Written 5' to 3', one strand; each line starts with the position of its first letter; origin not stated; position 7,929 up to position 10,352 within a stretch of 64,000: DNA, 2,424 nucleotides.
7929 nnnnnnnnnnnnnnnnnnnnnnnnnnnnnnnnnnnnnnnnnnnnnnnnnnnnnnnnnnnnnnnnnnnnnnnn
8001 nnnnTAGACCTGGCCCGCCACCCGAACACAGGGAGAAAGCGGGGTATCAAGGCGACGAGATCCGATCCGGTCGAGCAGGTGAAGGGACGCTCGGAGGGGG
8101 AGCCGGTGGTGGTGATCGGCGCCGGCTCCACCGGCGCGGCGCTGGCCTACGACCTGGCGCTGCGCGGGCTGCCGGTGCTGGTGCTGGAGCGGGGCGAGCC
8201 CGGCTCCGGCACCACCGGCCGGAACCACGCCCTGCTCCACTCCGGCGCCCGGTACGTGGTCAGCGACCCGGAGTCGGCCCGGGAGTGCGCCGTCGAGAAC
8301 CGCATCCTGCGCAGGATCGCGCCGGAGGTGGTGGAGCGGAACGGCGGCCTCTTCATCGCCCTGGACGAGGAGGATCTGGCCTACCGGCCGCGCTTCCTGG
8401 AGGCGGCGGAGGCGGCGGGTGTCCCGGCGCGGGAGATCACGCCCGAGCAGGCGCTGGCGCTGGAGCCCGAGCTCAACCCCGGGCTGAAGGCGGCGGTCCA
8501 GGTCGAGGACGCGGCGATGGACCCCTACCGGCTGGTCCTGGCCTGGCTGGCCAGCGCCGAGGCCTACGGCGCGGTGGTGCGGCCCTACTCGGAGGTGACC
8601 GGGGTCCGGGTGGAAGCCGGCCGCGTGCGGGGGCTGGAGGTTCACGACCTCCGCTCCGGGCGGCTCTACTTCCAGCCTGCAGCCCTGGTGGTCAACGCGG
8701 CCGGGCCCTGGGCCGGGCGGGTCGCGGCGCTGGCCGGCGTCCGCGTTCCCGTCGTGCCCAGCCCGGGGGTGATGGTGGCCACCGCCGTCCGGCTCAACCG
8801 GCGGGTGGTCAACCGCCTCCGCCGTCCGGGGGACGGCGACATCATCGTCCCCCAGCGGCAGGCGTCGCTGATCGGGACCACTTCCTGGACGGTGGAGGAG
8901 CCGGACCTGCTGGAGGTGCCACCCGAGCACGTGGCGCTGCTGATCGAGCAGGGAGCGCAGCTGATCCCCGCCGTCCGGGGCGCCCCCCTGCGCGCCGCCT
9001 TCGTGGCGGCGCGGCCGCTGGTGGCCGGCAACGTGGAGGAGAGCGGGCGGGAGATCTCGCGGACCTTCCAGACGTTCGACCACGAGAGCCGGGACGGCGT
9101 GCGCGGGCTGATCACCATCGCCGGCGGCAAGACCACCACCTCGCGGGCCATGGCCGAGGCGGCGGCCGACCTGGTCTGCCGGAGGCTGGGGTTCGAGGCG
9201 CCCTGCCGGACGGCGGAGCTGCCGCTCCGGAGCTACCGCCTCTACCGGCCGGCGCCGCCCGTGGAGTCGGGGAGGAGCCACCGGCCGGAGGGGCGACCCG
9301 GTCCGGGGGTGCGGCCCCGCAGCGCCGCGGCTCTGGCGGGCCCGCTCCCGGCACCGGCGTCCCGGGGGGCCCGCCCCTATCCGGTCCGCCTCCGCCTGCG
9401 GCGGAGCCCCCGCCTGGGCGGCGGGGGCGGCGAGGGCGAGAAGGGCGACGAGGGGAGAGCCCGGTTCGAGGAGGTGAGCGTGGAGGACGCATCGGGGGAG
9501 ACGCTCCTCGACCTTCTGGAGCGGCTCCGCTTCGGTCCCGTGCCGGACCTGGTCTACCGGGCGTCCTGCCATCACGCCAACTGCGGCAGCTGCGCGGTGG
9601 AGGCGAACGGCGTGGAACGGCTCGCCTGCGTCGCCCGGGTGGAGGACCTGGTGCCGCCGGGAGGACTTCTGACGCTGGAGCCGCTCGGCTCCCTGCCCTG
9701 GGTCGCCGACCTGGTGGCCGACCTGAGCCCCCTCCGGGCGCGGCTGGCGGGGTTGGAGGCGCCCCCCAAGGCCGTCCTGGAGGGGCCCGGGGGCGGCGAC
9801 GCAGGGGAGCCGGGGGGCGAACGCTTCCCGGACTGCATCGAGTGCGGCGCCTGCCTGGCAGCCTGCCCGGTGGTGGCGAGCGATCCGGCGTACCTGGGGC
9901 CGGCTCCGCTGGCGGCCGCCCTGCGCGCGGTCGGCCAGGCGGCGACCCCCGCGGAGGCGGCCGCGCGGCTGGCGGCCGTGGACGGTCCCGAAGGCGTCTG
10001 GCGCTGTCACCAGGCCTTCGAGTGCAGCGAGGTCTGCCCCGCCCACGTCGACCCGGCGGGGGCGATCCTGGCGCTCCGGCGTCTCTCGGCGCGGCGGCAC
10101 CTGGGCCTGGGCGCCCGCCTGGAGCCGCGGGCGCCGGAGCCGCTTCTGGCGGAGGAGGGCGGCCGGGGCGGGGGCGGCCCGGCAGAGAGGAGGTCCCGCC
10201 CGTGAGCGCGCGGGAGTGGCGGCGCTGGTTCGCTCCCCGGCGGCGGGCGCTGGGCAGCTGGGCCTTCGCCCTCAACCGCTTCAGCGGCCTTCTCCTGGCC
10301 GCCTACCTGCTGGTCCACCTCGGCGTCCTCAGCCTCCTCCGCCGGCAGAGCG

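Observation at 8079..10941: Glycerol-3-phosphate dehydrogenase built on a complex-II architecture: a GlpA-SdhB fusion with SdhC/SdhD-like anchors and no glpB/glpC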

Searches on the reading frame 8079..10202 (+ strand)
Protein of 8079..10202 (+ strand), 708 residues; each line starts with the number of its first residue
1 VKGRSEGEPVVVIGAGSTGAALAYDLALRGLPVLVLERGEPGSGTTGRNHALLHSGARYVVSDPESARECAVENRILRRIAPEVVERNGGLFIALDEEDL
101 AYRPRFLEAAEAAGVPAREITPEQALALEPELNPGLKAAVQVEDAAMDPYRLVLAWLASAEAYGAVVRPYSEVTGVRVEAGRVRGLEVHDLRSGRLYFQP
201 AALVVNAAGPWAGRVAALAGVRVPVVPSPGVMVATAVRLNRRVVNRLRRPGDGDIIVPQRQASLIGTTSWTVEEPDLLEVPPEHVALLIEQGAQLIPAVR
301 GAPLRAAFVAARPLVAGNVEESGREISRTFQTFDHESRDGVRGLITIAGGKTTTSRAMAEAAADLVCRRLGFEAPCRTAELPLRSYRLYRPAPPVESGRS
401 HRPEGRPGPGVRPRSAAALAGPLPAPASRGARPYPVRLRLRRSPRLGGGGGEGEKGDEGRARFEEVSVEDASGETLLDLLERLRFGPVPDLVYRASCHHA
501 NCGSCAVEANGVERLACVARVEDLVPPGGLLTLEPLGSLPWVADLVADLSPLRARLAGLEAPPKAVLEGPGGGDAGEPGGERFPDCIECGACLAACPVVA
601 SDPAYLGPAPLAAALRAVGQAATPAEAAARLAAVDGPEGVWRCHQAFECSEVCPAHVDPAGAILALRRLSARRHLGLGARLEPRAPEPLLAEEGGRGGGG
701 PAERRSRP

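Call 6: search_protein_families(library=pfam, proteins=[window:8079-10202:+], max_evalue=0.01)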
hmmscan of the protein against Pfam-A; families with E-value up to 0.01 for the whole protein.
window:8079-10202:+ (708 aa): 10 families
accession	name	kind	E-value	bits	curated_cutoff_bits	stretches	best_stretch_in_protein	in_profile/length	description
PF01266.30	DAO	-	5.6e-52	177.8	27.9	1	10-364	2-352/353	FAD dependent oxidoreductase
PF13085.11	Fer2_3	-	3.4e-19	69.3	27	1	457-551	12-104/107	2Fe-2S iron-sulfur cluster binding domain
PF13183.11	Fer4_8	-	6.4e-10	39.9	27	1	585-657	4-68/68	4Fe-4S dicluster domain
PF13237.11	Fer4_10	-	6.6e-07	29.6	25.5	1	585-654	8-53/53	4Fe-4S dicluster domain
PF00890.30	FAD_binding_2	-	4.3e-06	26.6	20.4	1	10-46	2-38/414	FAD binding domain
PF13534.11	Fer4_17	-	7.9e-06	26.8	22.2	1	586-658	2-61/61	4Fe-4S dicluster domain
PF13450.12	NAD_binding_8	-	0.00038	21.1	21.9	1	12-44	1-33/68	NAD(P)-binding Rossmann-like domain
PF12838.12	Fer4_7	-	0.0012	19.7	27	1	586-656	2-51/52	4Fe-4S dicluster domain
PF13187.11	Fer4_9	-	0.0012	19.3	27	1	585-656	1-50/52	4Fe-4S dicluster domain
PF00111.32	Fer2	-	0.0017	18.7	21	1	465-521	7-76/77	2Fe-2S iron-sulfur cluster binding domain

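Call 7: search_protein_families(library=ncbifam, proteins=[window:8079-10202:+], max_evalue=0.01)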
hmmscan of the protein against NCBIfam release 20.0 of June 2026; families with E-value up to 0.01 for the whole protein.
window:8079-10202:+ (708 aa): 50 families (the best 25 are shown)
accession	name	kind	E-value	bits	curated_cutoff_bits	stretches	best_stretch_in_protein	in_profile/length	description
TIGR03377.1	glycerol3P_GlpA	equivalog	1.2e-137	459.6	552.8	1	10-385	2-377/530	anaerobic glycerol-3-phosphate dehydrogenase subunit GlpA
NF008313.0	PRK11101.1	equivalog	1.6e-115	386.8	425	1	9-384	10-387/548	anaerobic glycerol-3-phosphate dehydrogenase subunit A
NF004616.0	PRK05950.1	subfamily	1.4e-39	135.7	228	2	583-672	146-235/238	succinate dehydrogenase iron-sulfur subunit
NF009226.0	PRK12576.1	equivalog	8.4e-39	133.7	344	1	461-669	24-236/317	succinate dehydrogenase/fumarate reductase iron-sulfur subunit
TIGR00384.1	dhsB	subfamily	2.7e-38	131.6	88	1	461-666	12-221/222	succinate dehydrogenase and fumarate reductase iron-sulfur protein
NF009051.0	PRK12385.1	equivalog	5.3e-30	104.7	333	1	472-668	33-230/244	succinate dehydrogenase/fumarate reductase iron-sulfur subunit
NF004898.0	PRK06259.1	equivalog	1.3e-29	103.2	385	1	458-680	13-226/488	fumarate reductase (CoM/CoB) subunit TfrB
NF009227.0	PRK12577.1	equivalog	7.1e-27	93.9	349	1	460-667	15-235/330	succinate dehydrogenase/fumarate reductase iron-sulfur subunit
NF008899.0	PRK12266.1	equivalog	3.7e-25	88.4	360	1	10-383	9-392/508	glycerol-3-phosphate dehydrogenase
NF009225.0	PRK12575.1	subfamily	3.1e-23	82.5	443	1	470-674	30-234/235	succinate dehydrogenase/fumarate reductase iron-sulfur subunit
NF009906.0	PRK13369.1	equivalog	1.2e-22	80.1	352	1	10-371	9-379/502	glycerol-3-phosphate dehydrogenase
NF009052.0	PRK12386.1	equivalog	3.1e-22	78.8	256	1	455-658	11-218/255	succinate dehydrogenase/fumarate reductase iron-sulfur subunit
NF006391.0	PRK08640.1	equivalog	7.5e-22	77.4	244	1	491-668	58-237/254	succinate dehydrogenase iron-sulfur subunit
NF042952.1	MFR_FeS_SdhB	equivalog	6.9e-20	71.3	600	1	465-676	19-237/320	8-methylmenaquinol:fumarate reductase iron-sulfur subunit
NF010071.0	PRK13552.1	equivalog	8.8e-19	67.7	264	2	460-548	20-106/241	fumarate reductase iron-sulfur subunit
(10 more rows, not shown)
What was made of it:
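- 9399..10205 (+): SdhB/FrdB-type iron-sulfur domain (residues ~441-708) with ligands for [2Fe-2S], [4Fe-4S] and [3Fe-4S]. TIGR00384 scores 131.6 bits against a cutoff of 88 (calls 6, 7).
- On GlpD (aerobic G3PDH): GlpD-type models score far lower (88 and 80 bits against cutoffs of 360 and 352, call 7).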

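Call 8: find_homologous_proteins(query=window:8079-10202:+, max_evalue=1e-10)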
Query window:8079-10202:+ (708 aa): 1790 proteins with E <= 1e-10 among 8000 candidates; the best 120 are listed.
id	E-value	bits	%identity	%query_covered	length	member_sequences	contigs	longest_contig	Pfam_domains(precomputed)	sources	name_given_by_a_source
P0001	0.0e+0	1537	100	100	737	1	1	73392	PF01266.31,PF00890.31,PF13534.12,PF13237.12,PF13183.12,PF13085.12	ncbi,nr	ncbi:MAG: FAD-dependent oxidoreductase [Bacillota bacterium]|nr:FAD-dependent oxidoreductase [Bacill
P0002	6.1e-179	615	49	95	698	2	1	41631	PF01266.31,PF00890.31,PF07992.21,PF13183.12,PF01494.26,PF13085.12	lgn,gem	-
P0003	5.7e-178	612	49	92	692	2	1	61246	PF01266.31,PF00890.31,PF00111.33,PF13183.12,PF01494.26,PF13085.12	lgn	-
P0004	1.0e-176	608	49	93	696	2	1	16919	PF01266.31,PF00890.31,PF07992.21,PF13183.12,PF01494.26,PF13085.12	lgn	-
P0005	1.5e-176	607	57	54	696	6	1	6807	PF01266.31,PF00890.31,PF07992.21,PF12838.13,PF13183.12,PF01494.26,PF13085.12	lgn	-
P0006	7.6e-176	605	48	91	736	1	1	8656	PF01266.31,PF00890.31,PF07992.21,PF12838.13,PF13183.12,PF13187.12,PF01494.26,PF13085.12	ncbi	-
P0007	1.2e-174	601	47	93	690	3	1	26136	PF01266.31,PF00890.31,PF13183.12,PF01494.26,PF13085.12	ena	-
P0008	2.2e-174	600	47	92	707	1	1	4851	PF01266.31,PF00890.31,PF00111.33,PF12838.13,PF13183.12,PF01494.26,PF13085.12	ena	-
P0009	2.1e-172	593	49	94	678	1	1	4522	PF01266.31,PF00890.31,PF07992.21,PF12838.13,PF13183.12,PF01494.26,PF13085.12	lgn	-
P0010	5.4e-172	592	48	93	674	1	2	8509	PF01266.31,PF00890.31,PF00111.33,PF13183.12,PF01494.26,PF13085.12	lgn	-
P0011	8.7e-172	591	47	97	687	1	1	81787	PF01266.31,PF00890.31,PF13183.12,PF01494.26,PF13085.12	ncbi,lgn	-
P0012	2.3e-171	590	58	52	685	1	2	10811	PF01266.31,PF00890.31,PF12838.13,PF13183.12,PF01494.26,PF13085.12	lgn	-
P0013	5.9e-171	589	44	27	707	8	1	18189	PF01266.31,PF00890.31,PF12838.13,PF13183.12,PF13187.12,PF01494.26,PF13085.12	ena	-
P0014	2.9e-170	586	47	92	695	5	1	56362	PF01266.31,PF00890.31,PF12838.13,PF13183.12,PF13187.12,PF01494.26,PF13085.12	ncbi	-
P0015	4.2e-170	586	46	94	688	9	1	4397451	PF01266.31,PF00890.31,PF07992.21,PF12838.13,PF13183.12,PF13187.12,PF01494.26,PF13085.12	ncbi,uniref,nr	ncbi:FAD-dependent oxidoreductase [Cellulomonas sp. P24]|uniref:FAD-dependent oxidoreductase n=1 Tax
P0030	4.6e-158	546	65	55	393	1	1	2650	PF01266.31,PF00890.31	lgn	-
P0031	1.8e-143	498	62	55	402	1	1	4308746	PF01266.31,PF13450.13,PF00890.31,PF07992.21,PF01494.26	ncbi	-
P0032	4.1e-141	490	45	92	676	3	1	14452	PF01266.31,PF00890.31,PF00111.33,PF00037.33,PF13484.12,PF12838.13,PF13237.12,PF13183.12,PF13085.12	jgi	jgi:glycerol-3-phosphate dehydrogenase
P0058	2.2e-135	471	59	55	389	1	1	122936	PF01266.31,PF13450.13,PF00890.31,PF07992.21,PF01494.26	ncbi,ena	-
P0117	1.5e-132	462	64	53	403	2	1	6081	PF01266.31,PF13450.13,PF00890.31,PF01494.26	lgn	-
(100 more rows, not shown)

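Call 12: find_encoding_contigs(protein=P0015, flank=6000, max_places=2)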
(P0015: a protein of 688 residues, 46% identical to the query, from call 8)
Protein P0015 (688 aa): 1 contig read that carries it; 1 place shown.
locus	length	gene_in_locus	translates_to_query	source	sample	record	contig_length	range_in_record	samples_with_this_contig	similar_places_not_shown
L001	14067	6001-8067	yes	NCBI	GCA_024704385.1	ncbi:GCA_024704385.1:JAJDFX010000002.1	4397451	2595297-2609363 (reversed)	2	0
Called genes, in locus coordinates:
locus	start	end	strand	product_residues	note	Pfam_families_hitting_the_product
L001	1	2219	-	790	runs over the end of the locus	PF00933:Glyco_hydro_3, PF01915:Glyco_hydro_3_C, PF14310:Fn3-like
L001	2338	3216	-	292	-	PF00528:BPD_transp_1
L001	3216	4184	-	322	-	PF00528:BPD_transp_1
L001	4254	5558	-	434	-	PF01547:SBP_bac_1, PF13416:SBP_bac_8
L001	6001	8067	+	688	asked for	PF00890:FAD_binding_2 (weak), PF01266:DAO, PF01494:FAD_binding_3 (faint), PF07992:Pyr_redox_2 (faint), PF13085:Fer2_3, PF12838:Fer4_7 (weak), PF13183:Fer4_8, PF13187:Fer4_9 (weak)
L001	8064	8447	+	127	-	PF01127:Sdh_cyt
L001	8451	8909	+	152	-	PF01127:Sdh_cyt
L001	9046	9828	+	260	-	PF00106:adh_short (weak), PF13561:adh_short_C2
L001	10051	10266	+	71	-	-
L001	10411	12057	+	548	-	PF13476:AAA_23 (faint), PF13555:AAA_29 (faint), PF00005:ABC_tran, PF02463:SMC_N (faint), PF02492:cobW (faint), PF13191:AAA_16 (faint), PF00005:ABC_tran, PF13401:AAA_22 (weak), +3 more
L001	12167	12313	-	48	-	-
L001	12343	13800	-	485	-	PF01266:DAO (faint), PF07992:Pyr_redox_2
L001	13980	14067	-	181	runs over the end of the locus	PF00582:Usp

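Call 13: find_encoding_contigs(protein=P0031, flank=6000, max_places=2)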
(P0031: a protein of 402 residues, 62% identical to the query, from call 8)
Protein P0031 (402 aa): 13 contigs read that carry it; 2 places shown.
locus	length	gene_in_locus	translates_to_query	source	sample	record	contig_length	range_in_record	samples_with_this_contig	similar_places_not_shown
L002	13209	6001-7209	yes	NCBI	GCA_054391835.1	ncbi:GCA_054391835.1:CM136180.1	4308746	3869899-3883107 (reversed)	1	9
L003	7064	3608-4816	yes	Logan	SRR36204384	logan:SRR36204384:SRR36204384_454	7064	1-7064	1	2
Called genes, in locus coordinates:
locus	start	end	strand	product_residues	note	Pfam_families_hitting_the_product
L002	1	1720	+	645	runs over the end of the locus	PF00989:PAS, PF08448:PAS_4 (weak), PF13426:PAS_9 (weak), PF13188:PAS_8 (weak), PF00158:Sigma54_activat, PF14532:Sigma54_activ_2, PF25601:AAA_lid_14, PF18024:HTH_50, +2 more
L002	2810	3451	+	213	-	PF02660:G3P_acyltransf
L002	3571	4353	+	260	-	PF00230:MIP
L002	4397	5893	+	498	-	PF00370:FGGY_N, PF02782:FGGY_C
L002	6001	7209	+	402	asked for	PF00890:FAD_binding_2 (weak), PF01266:DAO, PF01494:FAD_binding_3 (faint), PF07992:Pyr_redox_2 (faint), PF13450:NAD_binding_8 (weak)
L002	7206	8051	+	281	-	PF13085:Fer2_3, PF13187:Fer4_9 (faint), PF13534:Fer4_17 (faint), PF13183:Fer4_8, PF13237:Fer4_10 (weak)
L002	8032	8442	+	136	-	PF01127:Sdh_cyt, PF02300:Fumarate_red_C (weak)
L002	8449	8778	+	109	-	PF01127:Sdh_cyt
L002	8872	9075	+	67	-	PF01965:DJ-1_PfpI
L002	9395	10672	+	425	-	PF00275:EPSP_synthase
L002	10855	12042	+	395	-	PF01098:FTSW_RODA_SPOVE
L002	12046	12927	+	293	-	PF00583:Acetyltransf_1, PF13508:Acetyltransf_7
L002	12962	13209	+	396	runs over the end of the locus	PF00108:Thiolase_N, PF22691:Thiolase_C_1 (faint), PF00109:ketoacyl-synt (weak), PF02803:Thiolase_C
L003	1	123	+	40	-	?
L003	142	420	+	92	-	PF00381:PTS-HPr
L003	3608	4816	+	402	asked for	PF00890:FAD_binding_2 (weak), PF01266:DAO, PF01494:FAD_binding_3 (faint), PF07992:Pyr_redox_2 (faint), PF13450:NAD_binding_8 (weak)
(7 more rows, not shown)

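Call 14: find_encoding_contigs(protein=P0058, flank=6000, max_places=2)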
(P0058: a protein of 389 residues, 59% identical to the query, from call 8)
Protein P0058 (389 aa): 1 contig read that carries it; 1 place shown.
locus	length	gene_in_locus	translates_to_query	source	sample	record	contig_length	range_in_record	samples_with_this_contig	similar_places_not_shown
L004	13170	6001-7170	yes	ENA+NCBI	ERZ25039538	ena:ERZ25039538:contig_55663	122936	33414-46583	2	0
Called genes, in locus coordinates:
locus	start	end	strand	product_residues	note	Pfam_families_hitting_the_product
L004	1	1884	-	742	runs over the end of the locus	PF00498:FHA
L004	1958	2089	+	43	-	-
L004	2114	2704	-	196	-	PF00440:TetR_N, PF14278:TetR_C_8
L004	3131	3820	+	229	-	PF01209:Ubie_methyltran, PF02353:CMAS, PF13489:Methyltransf_23, PF01135:PCMT (weak), PF13847:Methyltransf_31, PF08241:Methyltransf_11, PF08242:Methyltransf_12, PF13649:Methyltransf_25, +3 more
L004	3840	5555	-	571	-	PF00390:malic, PF03949:Malic_M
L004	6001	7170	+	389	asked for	PF00890:FAD_binding_2 (faint), PF01266:DAO, PF01494:FAD_binding_3 (faint), PF07992:Pyr_redox_2 (faint), PF13450:NAD_binding_8 (weak)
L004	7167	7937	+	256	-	PF13085:Fer2_3, PF13534:Fer4_17 (faint), PF13187:Fer4_9 (faint), PF13183:Fer4_8, PF13237:Fer4_10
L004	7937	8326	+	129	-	PF01127:Sdh_cyt, PF02300:Fumarate_red_C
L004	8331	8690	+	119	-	PF01127:Sdh_cyt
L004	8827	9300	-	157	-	PF00258:Flavodoxin_1, PF12641:Flavodoxin_3 (weak), PF12724:Flavodoxin_5 (weak)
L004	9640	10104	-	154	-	PF00011:HSP20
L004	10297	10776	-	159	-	PF01750:HycI (weak)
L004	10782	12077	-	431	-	PF00374:NiFeSe_Hases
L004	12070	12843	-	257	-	PF01058:Oxidored_q6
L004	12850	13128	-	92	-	PF10418:DHODB_Fe-S_bind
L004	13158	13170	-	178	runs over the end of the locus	-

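Call 25: find_encoding_contigs(protein=P0030, flank=6000, max_places=2)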
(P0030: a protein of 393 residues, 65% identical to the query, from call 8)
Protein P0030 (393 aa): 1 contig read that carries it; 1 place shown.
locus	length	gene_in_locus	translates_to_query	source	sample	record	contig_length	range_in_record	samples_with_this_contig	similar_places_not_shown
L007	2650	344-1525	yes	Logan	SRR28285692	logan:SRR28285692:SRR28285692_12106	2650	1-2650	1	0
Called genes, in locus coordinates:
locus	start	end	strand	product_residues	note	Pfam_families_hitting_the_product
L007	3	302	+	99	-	?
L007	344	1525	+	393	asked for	PF00890:FAD_binding_2 (weak), PF01266:DAO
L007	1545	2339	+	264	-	PF13085:Fer2_3, PF13237:Fer4_10, PF13183:Fer4_8, PF13534:Fer4_17 (weak)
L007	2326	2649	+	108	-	?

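Call 26: find_encoding_contigs(protein=P0117, flank=6000, max_places=2)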
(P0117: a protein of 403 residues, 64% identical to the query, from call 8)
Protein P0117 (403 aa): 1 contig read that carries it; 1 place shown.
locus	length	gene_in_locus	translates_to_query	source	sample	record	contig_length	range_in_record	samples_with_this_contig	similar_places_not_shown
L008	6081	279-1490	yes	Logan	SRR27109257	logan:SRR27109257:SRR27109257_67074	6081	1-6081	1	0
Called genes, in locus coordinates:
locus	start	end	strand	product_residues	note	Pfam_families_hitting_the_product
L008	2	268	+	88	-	?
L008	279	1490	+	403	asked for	PF00890:FAD_binding_2 (faint), PF01266:DAO, PF01494:FAD_binding_3 (faint), PF13450:NAD_binding_8 (faint)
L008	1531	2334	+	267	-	PF13085:Fer2_3, PF12838:Fer4_7 (faint), PF13187:Fer4_9 (faint), PF13237:Fer4_10, PF13183:Fer4_8, PF13534:Fer4_17 (weak)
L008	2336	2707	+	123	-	PF01127:Sdh_cyt, PF02300:Fumarate_red_C (weak)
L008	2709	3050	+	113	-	PF01127:Sdh_cyt, PF05328:CybS (faint)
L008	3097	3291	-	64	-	-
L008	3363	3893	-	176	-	PF00565:SNase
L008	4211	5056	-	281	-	PF24517:CBM96, PF19912:DUF6385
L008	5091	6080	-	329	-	?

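Call 27: find_encoding_contigs(protein=P0002, flank=6000, max_places=2)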
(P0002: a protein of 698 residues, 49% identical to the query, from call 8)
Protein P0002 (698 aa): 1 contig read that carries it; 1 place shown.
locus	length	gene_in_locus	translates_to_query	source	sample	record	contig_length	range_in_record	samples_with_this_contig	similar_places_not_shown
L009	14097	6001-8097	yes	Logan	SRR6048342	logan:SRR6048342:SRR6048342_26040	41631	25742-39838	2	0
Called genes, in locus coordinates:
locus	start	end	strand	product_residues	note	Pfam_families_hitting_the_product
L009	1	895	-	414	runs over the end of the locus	PF02653:BPD_transp_2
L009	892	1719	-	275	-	PF00005:ABC_tran, PF13304:AAA_21 (faint)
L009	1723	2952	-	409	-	PF13407:Peripla_BP_4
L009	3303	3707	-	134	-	-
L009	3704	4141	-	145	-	PF04075:F420H2_quin_red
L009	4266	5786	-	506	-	PF02720:DUF222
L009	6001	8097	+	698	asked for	PF00890:FAD_binding_2 (faint), PF01266:DAO, PF01494:FAD_binding_3 (faint), PF07992:Pyr_redox_2 (weak), PF13085:Fer2_3, PF13183:Fer4_8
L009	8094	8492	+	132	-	PF01127:Sdh_cyt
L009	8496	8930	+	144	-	PF01127:Sdh_cyt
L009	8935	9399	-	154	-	PF01047:MarR (weak), PF12802:MarR_2 (weak)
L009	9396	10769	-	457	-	PF07690:MFS_1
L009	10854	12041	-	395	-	PF13493:DUF4118 (weak), PF00563:EAL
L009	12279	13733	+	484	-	PF00990:GGDEF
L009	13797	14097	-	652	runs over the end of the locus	PF02366:PMT, PF13231:PMT_2, PF24878:YkcB_C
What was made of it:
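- Contexts L001-L004 and L007-L009 show the same arrangement (calls 12-14, 25-27).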

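Call 37: search_solved_structures(query=window:8079-10202:+, max_evalue=0.00001)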
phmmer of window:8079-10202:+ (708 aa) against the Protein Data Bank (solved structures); distinct sequences matched with E-value up to 0.00001: 39.
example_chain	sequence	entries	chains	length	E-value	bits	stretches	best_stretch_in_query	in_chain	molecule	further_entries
1kf6_B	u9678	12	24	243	2.4e-28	102.3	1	465-668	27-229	FUMARATE REDUCTASE IRON-SULFUR PROTEIN | Fumarate reductase iron-sulfur subunit | Fumarate reductase (Anaerobic), Fe-S subunit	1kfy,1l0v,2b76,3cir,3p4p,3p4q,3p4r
6lum_B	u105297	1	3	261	1e-26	96.9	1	471-668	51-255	Succinate dehydrogenase subunit B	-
2rgh_A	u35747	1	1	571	4.3e-23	85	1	6-388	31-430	Alpha-Glycerophosphate Oxidase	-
3da1_A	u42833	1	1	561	3.4e-22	82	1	10-383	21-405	Glycerol-3-phosphate dehydrogenase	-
1nek_B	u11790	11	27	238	1.3e-21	80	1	462-672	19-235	Succinate dehydrogenase iron-sulfur protein | SUCCINATE DEHYDROGENASE IRON-SULFUR SUBUNIT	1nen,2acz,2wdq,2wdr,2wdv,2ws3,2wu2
1y56_B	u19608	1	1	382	1.5e-21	79.9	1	7-232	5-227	sarcosine oxidase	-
7d6v_B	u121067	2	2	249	4.8e-21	78.2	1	455-667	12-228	Fumarate reductase iron-sulfur subunit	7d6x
8gs8_B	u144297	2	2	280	7.1e-21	77.6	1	417-671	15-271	Succinate dehydrogenase [ubiquinone] iron-sulfur subunit, mitochondrial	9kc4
3vr8_B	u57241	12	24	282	1.1e-20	77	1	466-670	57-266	Iron-sulfur subunit of succinate dehydrogenase | Succinate dehydrogenase [ubiquinone] iron-sulfur subunit, mitochondrial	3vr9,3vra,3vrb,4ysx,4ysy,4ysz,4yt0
9fq7_2N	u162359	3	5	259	2.9e-20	75.6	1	464-669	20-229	Succinate dehydrogenase [ubiquinone] iron-sulfur subunit, mitochondrial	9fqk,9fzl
2wp9_B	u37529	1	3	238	3.3e-20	75.4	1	462-672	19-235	SUCCINATE DEHYDROGENASE IRON-SULFUR SUBUNIT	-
3abv_B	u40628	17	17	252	5e-20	74.8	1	455-671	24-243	Succinate dehydrogenase [ubiquinone] iron-sulfur subunit, mitochondrial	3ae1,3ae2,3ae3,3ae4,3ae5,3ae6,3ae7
1zoy_B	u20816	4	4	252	5.1e-20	74.8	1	455-671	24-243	Iron-sulfur protein | Succinate dehydrogenase [ubiquinone] iron-sulfur subunit, mitochondrial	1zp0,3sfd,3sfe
4ytp_B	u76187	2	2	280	5.4e-20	74.7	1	455-671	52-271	Succinate dehydrogenase [ubiquinone] iron-sulfur subunit, mitochondrial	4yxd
1yq3_B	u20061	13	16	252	1.1e-19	73.6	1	455-671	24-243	succinate dehydrogenase Ip subunit | Succinate dehydrogenase [ubiquinone] iron-sulfur subunit, mitochondrial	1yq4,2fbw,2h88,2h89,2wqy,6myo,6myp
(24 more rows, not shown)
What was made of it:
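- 9399..10205 (+): The best PDB matches are E. coli FrdB 1kf6_B (2.4e-28) and M. smegmatis Sdh2 6lum_B (1e-26) (call 37).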

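Call 50: find_encoding_contigs(protein=P0001, flank=1000, max_places=4)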
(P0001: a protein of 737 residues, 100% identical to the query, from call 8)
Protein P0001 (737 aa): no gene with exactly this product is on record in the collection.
